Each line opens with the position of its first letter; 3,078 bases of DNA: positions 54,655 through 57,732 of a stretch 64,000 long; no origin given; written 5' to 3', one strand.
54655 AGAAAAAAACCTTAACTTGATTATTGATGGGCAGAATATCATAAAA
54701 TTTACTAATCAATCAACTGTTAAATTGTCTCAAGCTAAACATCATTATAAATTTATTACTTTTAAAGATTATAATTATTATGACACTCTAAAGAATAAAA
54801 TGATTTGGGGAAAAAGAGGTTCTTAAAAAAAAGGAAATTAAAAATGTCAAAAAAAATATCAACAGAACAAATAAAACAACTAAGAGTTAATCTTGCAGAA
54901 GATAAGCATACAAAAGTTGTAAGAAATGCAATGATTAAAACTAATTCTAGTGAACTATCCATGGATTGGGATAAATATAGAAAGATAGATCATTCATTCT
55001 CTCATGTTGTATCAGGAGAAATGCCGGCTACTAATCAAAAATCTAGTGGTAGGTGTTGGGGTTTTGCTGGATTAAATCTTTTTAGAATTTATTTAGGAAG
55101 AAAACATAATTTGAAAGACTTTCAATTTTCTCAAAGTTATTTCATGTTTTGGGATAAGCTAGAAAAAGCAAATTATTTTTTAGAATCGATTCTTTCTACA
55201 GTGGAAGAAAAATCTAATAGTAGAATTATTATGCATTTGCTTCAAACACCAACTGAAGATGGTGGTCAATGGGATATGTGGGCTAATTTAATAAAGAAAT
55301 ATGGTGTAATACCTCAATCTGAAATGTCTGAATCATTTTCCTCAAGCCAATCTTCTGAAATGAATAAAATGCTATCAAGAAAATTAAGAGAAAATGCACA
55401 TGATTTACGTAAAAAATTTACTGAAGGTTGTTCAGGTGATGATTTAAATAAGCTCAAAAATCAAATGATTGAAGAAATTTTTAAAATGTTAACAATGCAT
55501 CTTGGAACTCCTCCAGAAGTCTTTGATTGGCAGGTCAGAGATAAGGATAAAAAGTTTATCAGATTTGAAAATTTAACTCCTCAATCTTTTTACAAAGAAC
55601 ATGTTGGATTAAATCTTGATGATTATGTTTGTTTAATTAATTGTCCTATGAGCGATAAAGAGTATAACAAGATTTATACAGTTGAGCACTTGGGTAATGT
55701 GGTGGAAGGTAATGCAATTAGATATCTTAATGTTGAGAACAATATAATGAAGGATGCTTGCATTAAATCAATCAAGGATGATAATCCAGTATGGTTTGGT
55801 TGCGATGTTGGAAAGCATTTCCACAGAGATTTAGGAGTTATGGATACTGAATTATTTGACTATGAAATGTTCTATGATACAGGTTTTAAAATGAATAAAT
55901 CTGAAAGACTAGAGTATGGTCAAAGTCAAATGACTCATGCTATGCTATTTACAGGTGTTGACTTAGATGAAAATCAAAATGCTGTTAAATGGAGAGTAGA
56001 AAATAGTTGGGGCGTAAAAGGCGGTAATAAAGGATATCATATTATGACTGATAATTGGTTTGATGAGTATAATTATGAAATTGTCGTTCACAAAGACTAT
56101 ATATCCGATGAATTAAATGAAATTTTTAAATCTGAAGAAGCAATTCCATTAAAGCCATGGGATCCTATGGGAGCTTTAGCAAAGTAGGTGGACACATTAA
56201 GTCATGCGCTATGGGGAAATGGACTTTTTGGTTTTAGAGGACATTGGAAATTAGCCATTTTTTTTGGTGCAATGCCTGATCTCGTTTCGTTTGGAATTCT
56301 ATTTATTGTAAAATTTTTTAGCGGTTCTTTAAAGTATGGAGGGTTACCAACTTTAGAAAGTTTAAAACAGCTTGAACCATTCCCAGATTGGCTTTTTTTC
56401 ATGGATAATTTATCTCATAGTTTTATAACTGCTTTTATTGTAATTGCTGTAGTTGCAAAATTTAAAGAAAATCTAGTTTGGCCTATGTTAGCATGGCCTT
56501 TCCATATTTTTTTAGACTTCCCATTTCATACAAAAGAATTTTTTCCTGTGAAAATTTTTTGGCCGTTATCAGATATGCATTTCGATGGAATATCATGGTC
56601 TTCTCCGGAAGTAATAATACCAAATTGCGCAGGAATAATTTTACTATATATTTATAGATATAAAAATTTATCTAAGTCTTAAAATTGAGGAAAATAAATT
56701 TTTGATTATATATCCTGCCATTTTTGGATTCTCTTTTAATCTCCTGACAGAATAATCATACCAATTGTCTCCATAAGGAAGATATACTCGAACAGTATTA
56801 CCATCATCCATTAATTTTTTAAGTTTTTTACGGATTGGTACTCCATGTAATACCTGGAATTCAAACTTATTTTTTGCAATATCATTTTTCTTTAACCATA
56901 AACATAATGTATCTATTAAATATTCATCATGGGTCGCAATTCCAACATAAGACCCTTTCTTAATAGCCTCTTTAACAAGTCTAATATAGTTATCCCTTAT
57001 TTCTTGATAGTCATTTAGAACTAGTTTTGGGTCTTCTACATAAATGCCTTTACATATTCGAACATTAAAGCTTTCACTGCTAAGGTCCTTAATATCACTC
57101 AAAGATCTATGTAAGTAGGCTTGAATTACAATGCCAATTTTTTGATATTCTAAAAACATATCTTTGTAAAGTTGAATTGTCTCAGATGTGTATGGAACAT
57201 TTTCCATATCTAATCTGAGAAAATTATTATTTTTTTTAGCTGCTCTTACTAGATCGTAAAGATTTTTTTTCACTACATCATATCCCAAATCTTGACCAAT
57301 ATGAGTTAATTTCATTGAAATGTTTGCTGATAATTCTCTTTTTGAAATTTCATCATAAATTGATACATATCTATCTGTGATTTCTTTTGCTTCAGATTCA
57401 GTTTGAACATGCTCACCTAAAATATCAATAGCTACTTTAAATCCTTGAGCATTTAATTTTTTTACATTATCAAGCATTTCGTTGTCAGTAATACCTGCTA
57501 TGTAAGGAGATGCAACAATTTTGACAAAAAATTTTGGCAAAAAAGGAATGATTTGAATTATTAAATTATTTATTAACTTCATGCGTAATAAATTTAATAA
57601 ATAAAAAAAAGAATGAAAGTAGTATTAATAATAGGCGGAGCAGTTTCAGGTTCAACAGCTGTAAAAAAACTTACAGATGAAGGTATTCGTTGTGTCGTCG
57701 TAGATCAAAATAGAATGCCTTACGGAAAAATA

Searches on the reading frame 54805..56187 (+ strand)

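Call 74: search_protein_families(library=pfam, proteins=[window:54805-56187:+], max_evalue=0.00001)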
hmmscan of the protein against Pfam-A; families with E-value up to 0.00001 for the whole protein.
window:54805-56187:+ (460 aa): 1 family
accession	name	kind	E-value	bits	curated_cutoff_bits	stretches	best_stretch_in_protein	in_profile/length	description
PF03051.21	Peptidase_C1_2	-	3.7e-171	570.2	22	1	18-456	2-438/438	Peptidase C1-like family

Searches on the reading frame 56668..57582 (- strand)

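Call 69: search_protein_families(library=pfam, proteins=[window:56668-57582:-], max_evalue=0.01)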
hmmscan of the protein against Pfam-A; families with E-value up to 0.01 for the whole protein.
window:56668-57582:- (304 aa): 1 family
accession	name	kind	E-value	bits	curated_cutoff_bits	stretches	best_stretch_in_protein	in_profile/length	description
PF01619.24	Pro_dh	-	4.7e-33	115.4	27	1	37-289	2-273/278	Proline dehydrogenase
